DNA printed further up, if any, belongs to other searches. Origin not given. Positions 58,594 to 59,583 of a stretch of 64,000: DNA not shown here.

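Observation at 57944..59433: Periplasmic (Tat-exported) DsrE-like protein translationally coupled to a TsdA-like diheme cytochrome c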

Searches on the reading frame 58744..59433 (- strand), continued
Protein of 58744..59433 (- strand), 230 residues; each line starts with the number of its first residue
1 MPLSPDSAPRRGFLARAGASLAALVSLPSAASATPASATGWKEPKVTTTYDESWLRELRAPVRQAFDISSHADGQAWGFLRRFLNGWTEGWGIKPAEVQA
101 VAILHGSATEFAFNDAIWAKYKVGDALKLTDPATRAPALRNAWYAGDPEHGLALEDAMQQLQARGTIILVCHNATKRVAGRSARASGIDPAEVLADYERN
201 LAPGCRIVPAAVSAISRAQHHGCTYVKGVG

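Call 51: search_solved_structures(query=A1, max_evalue=10, show_alignments=4)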
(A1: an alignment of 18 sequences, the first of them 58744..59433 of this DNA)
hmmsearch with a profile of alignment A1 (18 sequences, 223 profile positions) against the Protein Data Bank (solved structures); distinct sequences matched with E-value up to 10: 17.
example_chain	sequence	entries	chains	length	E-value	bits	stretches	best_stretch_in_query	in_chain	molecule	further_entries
1b49_A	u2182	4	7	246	0.035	16.8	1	76-121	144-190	PROTEIN (DEOXYCYTIDYLATE HYDROXYMETHYLASE) | Deoxycytidylate 5-hydroxymethyltransferase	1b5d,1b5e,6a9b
8xr6_U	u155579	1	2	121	0.089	15.4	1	1-26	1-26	PsbU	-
8wb4_U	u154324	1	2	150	0.12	15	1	1-26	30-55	Photosystem II reaction center protein U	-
6a9a_A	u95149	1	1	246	0.16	14.7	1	76-121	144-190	Deoxycytidylate 5-hydroxymethyltransferase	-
8x18_A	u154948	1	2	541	0.16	14.6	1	7-51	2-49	Glucans biosynthesis protein D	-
2zzv_A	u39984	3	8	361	0.17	14.5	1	5-46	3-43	ABC transporter, solute-binding protein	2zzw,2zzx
6t1t_A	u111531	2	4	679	0.27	13.9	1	113-197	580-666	NADPH--cytochrome P450 reductase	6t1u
4yzz_A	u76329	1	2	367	0.4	13.3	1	7-47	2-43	TRAP TRANSPORTER SOLUTE BINDING PROTEIN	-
1l1s_A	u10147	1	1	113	0.47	13.1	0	150-171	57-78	hypothetical protein MTH1491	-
4yic_A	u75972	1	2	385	0.49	13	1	7-47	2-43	TRAP TRANSPORTER SOLUTE BINDING PROTEIN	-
6l18_A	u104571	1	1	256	0.55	12.9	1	76-121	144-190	Deoxycytidylate 5-hydroxymethyltransferase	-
9rwq_N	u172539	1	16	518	0.64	12.6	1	142-183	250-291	Ancestral Group II Chaperonin (ACII)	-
4q4k_A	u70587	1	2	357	0.92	12.1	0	148-177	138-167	Nitronate Monooxygenase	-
4qis_A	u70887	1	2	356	0.96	12.1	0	148-177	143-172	Nitronate monooxygenase family protein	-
4qiu_A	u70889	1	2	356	0.99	12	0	148-177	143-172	Nitronate monooxygenase family protein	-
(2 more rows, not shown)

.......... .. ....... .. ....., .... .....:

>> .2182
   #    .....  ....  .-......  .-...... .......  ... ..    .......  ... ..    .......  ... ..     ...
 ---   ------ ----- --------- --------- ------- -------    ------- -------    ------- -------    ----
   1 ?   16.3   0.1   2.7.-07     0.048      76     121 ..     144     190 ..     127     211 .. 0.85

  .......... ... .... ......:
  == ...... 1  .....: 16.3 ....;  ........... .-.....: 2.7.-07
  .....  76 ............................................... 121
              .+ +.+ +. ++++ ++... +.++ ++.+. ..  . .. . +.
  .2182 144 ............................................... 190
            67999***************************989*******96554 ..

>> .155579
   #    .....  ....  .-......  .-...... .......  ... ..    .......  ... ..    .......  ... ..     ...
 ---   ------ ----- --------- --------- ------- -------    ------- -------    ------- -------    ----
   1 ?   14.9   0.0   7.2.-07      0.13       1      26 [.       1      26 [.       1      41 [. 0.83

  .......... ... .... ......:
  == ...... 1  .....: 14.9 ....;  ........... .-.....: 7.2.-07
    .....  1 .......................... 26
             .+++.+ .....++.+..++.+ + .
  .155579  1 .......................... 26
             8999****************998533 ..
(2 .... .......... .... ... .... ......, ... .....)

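Call 57: find_homologous_proteins(query=A1, max_evalue=0.001)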
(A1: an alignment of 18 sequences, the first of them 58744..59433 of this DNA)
Query A1 (18 sequences) (230 aa, profile of the alignment): 2549 proteins with E <= 0.001 among 8000 candidates; the best 120 are listed.
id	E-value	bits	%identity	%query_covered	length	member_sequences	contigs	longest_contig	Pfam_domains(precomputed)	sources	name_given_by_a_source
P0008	2.9e-81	290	35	98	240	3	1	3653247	-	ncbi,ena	-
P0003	1.4e-79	285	35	97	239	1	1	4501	-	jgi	jgi:hypothetical protein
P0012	6.2e-79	283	34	96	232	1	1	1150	-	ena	-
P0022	2.9e-78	280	29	77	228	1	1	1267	-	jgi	jgi:intracellular sulfur oxidation DsrE/DsrF family protein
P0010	3.0e-78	280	32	98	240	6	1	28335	-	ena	-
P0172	4.0e-78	280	35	97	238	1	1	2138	-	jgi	jgi:hypothetical protein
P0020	8.3e-78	279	31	96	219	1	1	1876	-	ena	-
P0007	9.2e-78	279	37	98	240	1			-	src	-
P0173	2.9e-77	277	29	95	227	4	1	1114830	-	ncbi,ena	-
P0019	5.6e-77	276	31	99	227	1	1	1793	-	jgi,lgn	jgi:hypothetical protein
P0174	6.8e-77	276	34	80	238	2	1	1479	-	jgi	-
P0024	7.4e-77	276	29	75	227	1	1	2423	-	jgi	jgi:hypothetical protein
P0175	1.3e-76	275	29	77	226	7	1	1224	-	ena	-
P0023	1.4e-76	275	31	75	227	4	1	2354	-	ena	-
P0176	1.5e-76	275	29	97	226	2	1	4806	-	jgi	jgi:intracellular sulfur oxidation DsrE/DsrF family protein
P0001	4.7e-74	267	100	100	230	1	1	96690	-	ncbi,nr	ncbi:MAG: hypothetical protein NW201_14240 [Gemmatimonadales bacterium]|nr:hypothetical protein [Gem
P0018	1.7e-73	265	33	94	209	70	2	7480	-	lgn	-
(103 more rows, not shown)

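Call 67: search_dna_similar(query=window:58744-59433:-, collection=plasmids, mode=protein, max_evalue=0.001, max_rows=25)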
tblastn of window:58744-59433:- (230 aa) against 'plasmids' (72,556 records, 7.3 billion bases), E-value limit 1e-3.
Records with a match: 22; places in all: 23; records where one place covers at least 80% of the query: 0.
Best place of each record, by identity: <60% 22.
By first word of the organism name: Paraburkholderia 6; Methylocella 2; Bradyrhizobium 2; Burkholderia 2; Caballeronia 2; Gluconobacter 2; Rhizobium 1; Bosea 1; Novosphingobium 1; Methylobacterium 1; and 2 more.
By predicted mobility (MOB-suite, as given by PLSDB): non-mobilizable 12; conjugative 5; mobilizable 5.
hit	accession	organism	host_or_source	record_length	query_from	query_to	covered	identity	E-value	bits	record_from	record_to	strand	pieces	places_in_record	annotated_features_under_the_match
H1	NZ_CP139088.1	Methylocella tundrae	Single cell,tundra wetland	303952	63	230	73%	29.4%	2e-6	55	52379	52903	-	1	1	transcriptional initiation protein Tat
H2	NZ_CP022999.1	Rhizobium sp. 11515TR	Cell culture,agricultural soil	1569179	64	228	72%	29.7%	5e-6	54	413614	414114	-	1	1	none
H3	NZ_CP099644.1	Paraburkholderia fungorum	Arabidopsis thaliana,pure culture,leaf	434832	63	225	71%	29.7%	2e-5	52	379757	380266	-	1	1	hypothetical protein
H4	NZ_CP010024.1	Paraburkholderia fungorum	Microbial isolate culture,White-rot ...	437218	63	225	71%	29.7%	2e-5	52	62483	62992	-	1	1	hypothetical protein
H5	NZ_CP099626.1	Paraburkholderia fungorum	Arabidopsis thaliana,pure culture,leaf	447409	63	225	71%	29.7%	2e-5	52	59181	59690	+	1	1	hypothetical protein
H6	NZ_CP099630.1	Paraburkholderia fungorum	Arabidopsis thaliana,pure culture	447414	63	225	71%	29.7%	2e-5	52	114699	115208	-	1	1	hypothetical protein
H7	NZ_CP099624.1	Paraburkholderia fungorum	Arabidopsis thaliana,pure culture,leaf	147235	63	225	71%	29.7%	3e-5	52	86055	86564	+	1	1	transcriptional initiation protein Tat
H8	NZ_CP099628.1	Paraburkholderia fungorum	Arabidopsis thaliana,pure culture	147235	63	225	71%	29.7%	3e-5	52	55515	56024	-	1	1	transcriptional initiation protein Tat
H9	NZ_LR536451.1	Methylocella tundrae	-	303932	63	230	73%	28.3%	1e-6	56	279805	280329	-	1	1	transcriptional initiation protein Tat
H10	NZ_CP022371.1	Bosea sp. AS-1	-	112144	48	225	77%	26.4%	5e-4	48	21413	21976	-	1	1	transcriptional initiation protein Tat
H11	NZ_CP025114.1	Bradyrhizobium sp. SK17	whole organism,agricultural soil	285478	59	227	73%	27.1%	7e-7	57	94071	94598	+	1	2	transcriptional initiation protein Tat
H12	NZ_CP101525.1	Burkholderia arboris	mixed culture,soil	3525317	50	227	77%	25.7%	7e-6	54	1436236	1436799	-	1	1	none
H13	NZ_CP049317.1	Caballeronia sp. SBC2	whole organism,soil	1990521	59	227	73%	26.4%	8e-5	50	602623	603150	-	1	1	none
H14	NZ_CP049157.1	Caballeronia sp. SBC1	whole organism,soil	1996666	59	227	73%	26.4%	8e-5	50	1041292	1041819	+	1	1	none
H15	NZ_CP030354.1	Novosphingobium sp. P6W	cell culture,podzolic fallow soil ...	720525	79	228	65%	29.0%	2e-8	61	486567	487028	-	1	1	hypothetical protein | type II CAAX endopeptidase family protein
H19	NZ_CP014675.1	Kozakia baliensis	palm brown sugar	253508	78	227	65%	27.6%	6e-5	51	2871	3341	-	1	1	transcriptional initiation protein Tat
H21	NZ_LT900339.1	Gluconobacter oxydans 621H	-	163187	91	227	60%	29.8%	4e-5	51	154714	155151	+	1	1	transcriptional initiation protein Tat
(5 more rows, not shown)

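Call 68: get_annotated_region(hit=H1, flank=5000)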
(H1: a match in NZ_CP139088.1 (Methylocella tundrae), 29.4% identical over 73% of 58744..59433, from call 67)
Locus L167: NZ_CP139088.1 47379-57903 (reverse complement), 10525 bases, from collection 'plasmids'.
description: Methylocella tundrae strain T4 plasmid p1, complete sequence
organism: Methylocella tundrae (NCBI taxid 227605)
taxonomy: Bacteria; Pseudomonadota; Alphaproteobacteria; Hyphomicrobiales; Beijerinckiaceae; Methylocella; Methylocella tundrae
host: -; source: Single cell,tundra wetland; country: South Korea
typing (MOB-suite, as given by PLSDB): non-mobilizable
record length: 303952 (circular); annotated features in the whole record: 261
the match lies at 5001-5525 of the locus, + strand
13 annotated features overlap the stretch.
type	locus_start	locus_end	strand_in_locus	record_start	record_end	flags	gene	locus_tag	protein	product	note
CDS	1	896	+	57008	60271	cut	-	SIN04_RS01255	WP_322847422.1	efflux RND transporter permease subunit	GO:0055085 - transmembrane transport [Evidence IEA]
CDS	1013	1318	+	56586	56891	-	-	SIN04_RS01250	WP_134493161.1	metalloregulator ArsR/SmtB family transcription factor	GO:0006355 - regulation of DNA-templated transcription [Evidence IEA]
CDS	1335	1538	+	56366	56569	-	-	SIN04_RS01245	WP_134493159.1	DUF2892 domain-containing protein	-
CDS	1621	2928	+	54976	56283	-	-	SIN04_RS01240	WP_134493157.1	FAD-dependent oxidoreductase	-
CDS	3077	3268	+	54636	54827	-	-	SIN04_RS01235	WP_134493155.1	DUF2892 domain-containing protein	-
CDS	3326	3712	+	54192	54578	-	-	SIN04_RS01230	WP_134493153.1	DUF302 domain-containing protein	-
CDS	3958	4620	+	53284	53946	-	-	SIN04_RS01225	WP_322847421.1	DsbA family protein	-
CDS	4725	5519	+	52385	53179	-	-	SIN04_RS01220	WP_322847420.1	transcriptional initiation protein Tat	-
CDS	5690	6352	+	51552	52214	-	-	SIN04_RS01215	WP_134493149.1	class I SAM-dependent methyltransferase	-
CDS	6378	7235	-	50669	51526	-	modD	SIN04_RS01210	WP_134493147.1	ModD protein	GO:0009435 - NAD biosynthetic process [Evidence IEA]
CDS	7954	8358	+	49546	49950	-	crcB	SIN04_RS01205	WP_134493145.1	fluoride efflux transporter CrcB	-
CDS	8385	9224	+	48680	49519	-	-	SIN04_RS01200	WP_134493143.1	universal stress protein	-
CDS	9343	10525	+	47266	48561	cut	eno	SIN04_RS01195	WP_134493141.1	phosphopyruvate hydratase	GO:0006096 - glycolytic process [Evidence IEA]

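Call 69: get_annotated_region(hit=H11, flank=5000)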
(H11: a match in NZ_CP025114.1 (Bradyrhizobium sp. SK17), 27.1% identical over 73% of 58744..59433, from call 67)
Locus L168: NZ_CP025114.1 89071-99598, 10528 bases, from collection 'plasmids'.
description: Bradyrhizobium sp. SK17 strain CBNU plasmid unnamed, complete sequence
organism: Bradyrhizobium sp. SK17 (NCBI taxid 2057741)
taxonomy: Bacteria; Pseudomonadota; Alphaproteobacteria; Hyphomicrobiales; Nitrobacteraceae; Bradyrhizobium; Bradyrhizobium sp. SK17
host: -; source: whole organism,agricultural soil; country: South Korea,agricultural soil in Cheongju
typing (MOB-suite, as given by PLSDB): conjugative; relaxase MOBP; mating-pair formation MPF_T
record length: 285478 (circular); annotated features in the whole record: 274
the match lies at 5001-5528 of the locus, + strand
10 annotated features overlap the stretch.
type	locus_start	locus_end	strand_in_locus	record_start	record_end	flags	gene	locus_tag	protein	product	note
CDS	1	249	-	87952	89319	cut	-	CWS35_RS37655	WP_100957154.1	ATP-binding protein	-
CDS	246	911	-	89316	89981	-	-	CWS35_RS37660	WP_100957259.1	response regulator transcription factor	GO:0000160 - phosphorelay signal transduction system [Evidence IEA]; GO:0006355 - regulation of DNA-templated ...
CDS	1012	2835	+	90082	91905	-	dsbD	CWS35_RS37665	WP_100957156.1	protein-disulfide reductase DsbD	-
CDS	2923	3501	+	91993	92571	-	-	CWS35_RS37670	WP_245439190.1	DsbA family protein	-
CDS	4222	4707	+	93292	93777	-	-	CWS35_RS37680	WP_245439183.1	isoprenylcysteine carboxylmethyltransferase family protein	-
CDS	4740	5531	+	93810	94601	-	-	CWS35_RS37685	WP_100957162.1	transcriptional initiation protein Tat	-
CDS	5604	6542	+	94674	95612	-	-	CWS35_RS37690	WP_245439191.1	substrate-binding domain-containing protein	-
CDS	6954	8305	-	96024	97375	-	-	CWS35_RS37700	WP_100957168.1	IS3 family transposase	-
CDS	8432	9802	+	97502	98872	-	-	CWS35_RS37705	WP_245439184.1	bifunctional metallophosphatase/5'-nucleotidase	-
CDS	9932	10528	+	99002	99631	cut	-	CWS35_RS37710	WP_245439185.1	c-type cytochrome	-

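Call 70: get_annotated_region(hit=H21, flank=5000)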
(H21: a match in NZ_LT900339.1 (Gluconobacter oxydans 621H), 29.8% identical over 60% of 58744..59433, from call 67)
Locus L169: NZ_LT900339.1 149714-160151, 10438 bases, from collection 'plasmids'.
description: Gluconobacter oxydans 621H isolate WT-DSMZ plasmid 2
organism: Gluconobacter oxydans 621H (NCBI taxid 290633)
taxonomy: Bacteria; Pseudomonadota; Alphaproteobacteria; Rhodospirillales; Acetobacteraceae; Gluconobacter; Gluconobacter oxydans; Gluconobacter oxydans 621H
host: -; source: -; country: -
typing (MOB-suite, as given by PLSDB): conjugative; replicon rep_cluster_500; relaxase MOBF; mating-pair formation MPF_I
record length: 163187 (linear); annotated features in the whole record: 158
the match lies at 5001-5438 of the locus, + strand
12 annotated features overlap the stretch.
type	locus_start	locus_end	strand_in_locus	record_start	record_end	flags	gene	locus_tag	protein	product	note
CDS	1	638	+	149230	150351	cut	-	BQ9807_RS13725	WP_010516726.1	TDT family transporter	-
CDS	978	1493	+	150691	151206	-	-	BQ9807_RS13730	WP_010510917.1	hypothetical protein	-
CDS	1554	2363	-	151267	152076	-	-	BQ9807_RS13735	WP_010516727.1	universal stress protein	-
CDS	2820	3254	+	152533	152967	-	crcB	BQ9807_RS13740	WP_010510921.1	fluoride efflux transporter CrcB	-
CDS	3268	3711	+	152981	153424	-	-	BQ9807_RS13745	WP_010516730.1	EamA family transporter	-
CDS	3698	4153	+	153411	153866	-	-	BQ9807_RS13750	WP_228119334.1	hypothetical protein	-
CDS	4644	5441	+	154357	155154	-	-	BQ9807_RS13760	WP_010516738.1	transcriptional initiation protein Tat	-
CDS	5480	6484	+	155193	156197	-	-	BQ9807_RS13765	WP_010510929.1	substrate-binding domain-containing protein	-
CDS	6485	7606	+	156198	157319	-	-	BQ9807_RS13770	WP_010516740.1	TQO small subunit DoxD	-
CDS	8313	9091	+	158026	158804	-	-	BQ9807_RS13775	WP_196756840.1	IS5 family transposase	-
CDS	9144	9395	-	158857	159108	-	-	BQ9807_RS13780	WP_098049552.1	type II toxin-antitoxin system prevent-host-death family antitoxin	GO:0008219 - cell death [Evidence IEA]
CDS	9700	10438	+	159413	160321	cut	-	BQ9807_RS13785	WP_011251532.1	hypothetical protein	-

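Call 71: search_protein_families(library=ncbifam, proteins=[L169:4644-5438:+, L168:4740-5528:+, L167:4725-5516:+], max_evalue=0.001)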
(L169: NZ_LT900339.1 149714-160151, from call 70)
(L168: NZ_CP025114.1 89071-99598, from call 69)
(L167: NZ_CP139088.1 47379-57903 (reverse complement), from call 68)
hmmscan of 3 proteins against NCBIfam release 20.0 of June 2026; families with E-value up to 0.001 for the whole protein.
L169:4644-5438:+ (265 aa): 1 family
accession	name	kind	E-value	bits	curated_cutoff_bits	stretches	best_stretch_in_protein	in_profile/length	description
NF052225.1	ThioSDhTetH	equivalog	2.6e-111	371.1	300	1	12-265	1-259/259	thiosulfate dehydrogenase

L168:4740-5528:+ (263 aa): 1 family
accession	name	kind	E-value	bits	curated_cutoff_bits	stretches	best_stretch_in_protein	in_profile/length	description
NF052225.1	ThioSDhTetH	equivalog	2.1e-126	420.6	300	1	6-263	1-259/259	thiosulfate dehydrogenase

L167:4725-5516:+ (264 aa): 1 family
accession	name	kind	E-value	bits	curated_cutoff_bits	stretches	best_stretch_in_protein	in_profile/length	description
NF052225.1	ThioSDhTetH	equivalog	2.4e-123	410.5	300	1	7-264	1-259/259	thiosulfate dehydrogenase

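Call 73: get_annotated_region(hit=H3, flank=4000)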
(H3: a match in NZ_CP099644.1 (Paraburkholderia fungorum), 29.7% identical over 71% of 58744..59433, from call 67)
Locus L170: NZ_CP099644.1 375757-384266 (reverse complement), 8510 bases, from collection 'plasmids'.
description: Paraburkholderia fungorum strain OTU2SAUBB1 plasmid unnamed1, complete sequence
organism: Paraburkholderia fungorum (NCBI taxid 134537)
taxonomy: Bacteria; Pseudomonadota; Betaproteobacteria; Burkholderiales; Burkholderiaceae; Paraburkholderia; Paraburkholderia fungorum
host: -; source: Arabidopsis thaliana,pure culture,leaf; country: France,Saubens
typing (MOB-suite, as given by PLSDB): non-mobilizable
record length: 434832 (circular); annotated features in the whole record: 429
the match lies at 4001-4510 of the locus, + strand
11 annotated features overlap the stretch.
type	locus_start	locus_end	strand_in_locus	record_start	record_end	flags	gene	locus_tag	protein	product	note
CDS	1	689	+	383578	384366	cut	-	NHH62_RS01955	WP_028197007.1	sulfite exporter TauE/SafE family protein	GO:0006810 - transport [Evidence IEA]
CDS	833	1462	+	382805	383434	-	-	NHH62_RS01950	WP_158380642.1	DsbC family protein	-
CDS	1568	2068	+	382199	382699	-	-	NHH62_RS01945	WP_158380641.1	DsrE family protein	-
CDS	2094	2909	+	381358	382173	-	-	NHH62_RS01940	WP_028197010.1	TlpA disulfide reductase family protein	-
CDS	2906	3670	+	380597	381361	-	-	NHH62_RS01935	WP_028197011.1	extracellular solute-binding protein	-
CDS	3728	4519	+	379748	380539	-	-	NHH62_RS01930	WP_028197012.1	hypothetical protein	-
CDS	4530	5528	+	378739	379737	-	-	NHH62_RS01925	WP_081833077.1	substrate-binding domain-containing protein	-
CDS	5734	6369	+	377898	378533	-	-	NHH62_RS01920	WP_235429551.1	c-type cytochrome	-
CDS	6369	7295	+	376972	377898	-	-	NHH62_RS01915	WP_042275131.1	c-type cytochrome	-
CDS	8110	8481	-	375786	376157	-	tnpC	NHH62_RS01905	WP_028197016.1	Tn3 family transposase post-transcriptional regulator TnpC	-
CDS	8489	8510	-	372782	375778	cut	-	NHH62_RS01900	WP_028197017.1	Tn3 family transposase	-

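Call 74: get_annotated_region(hit=H15, flank=4000)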
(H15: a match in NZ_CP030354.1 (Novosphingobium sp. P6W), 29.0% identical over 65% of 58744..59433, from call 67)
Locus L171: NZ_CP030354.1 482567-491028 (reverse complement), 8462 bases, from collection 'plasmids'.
description: Novosphingobium sp. P6W plasmid pP6W1, complete sequence
organism: Novosphingobium sp. P6W (NCBI taxid 1609758)
taxonomy: Bacteria; Pseudomonadota; Alphaproteobacteria; Sphingomonadales; Sphingomonadaceae; Novosphingobium; Novosphingobium sp. P6W
host: -; source: cell culture,podzolic fallow soil sampled from the ARRIAM experimental field; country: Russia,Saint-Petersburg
typing (MOB-suite, as given by PLSDB): non-mobilizable
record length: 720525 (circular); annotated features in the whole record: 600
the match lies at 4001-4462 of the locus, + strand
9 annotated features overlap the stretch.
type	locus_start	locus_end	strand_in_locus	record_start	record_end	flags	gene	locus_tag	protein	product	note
CDS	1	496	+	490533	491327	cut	-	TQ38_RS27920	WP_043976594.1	SDR family oxidoreductase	-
CDS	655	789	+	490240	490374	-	-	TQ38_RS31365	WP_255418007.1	hypothetical protein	-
CDS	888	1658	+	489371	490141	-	-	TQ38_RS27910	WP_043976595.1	SDR family NAD(P)-dependent oxidoreductase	-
CDS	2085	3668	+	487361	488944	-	-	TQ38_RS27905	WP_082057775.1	serine hydrolase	-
CDS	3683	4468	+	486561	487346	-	-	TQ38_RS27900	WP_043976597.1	hypothetical protein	-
CDS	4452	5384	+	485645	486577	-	-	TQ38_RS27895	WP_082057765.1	type II CAAX endopeptidase family protein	GO:0071586 - CAAX-box protein processing [Evidence IEA]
CDS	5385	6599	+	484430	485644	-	hemA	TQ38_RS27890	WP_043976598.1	5-aminolevulinate synthase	GO:0006783 - heme biosynthetic process [Evidence IEA]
CDS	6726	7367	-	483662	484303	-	rclC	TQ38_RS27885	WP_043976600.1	reactive chlorine resistance membrane protein RclC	-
CDS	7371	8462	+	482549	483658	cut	-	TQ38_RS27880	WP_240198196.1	AraC family transcriptional regulator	GO:0006355 - regulation of DNA-templated transcription [Evidence IEA]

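Call 75: get_annotated_region(hit=H19, flank=4000)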
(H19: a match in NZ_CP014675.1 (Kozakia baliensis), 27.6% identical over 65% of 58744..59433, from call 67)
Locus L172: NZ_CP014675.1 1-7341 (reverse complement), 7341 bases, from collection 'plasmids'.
description: Kozakia baliensis strain DSM 14400 plasmid pKB14400_1, complete sequence
organism: Kozakia baliensis (NCBI taxid 153496)
taxonomy: Bacteria; Pseudomonadota; Alphaproteobacteria; Rhodospirillales; Acetobacteraceae; Kozakia; Kozakia baliensis
host: -; source: palm brown sugar; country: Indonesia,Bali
typing (MOB-suite, as given by PLSDB): mobilizable; replicon rep_cluster_1513; relaxase MOBF
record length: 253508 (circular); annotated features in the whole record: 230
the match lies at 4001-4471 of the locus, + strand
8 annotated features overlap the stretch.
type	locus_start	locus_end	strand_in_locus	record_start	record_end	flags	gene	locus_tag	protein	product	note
CDS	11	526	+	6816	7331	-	-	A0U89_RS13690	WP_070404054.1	hypothetical protein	-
CDS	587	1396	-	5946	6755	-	-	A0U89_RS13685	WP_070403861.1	universal stress protein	-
CDS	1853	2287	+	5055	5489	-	crcB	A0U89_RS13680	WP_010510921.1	fluoride efflux transporter CrcB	-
CDS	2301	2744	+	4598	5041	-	-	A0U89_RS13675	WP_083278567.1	EamA family transporter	-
CDS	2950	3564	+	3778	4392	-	-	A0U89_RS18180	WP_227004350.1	hypothetical protein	-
CDS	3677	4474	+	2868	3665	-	-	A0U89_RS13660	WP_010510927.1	transcriptional initiation protein Tat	-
CDS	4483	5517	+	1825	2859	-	-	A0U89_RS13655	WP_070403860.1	substrate-binding domain-containing protein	-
CDS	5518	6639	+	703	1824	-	-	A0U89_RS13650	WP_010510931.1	TQO small subunit DoxD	-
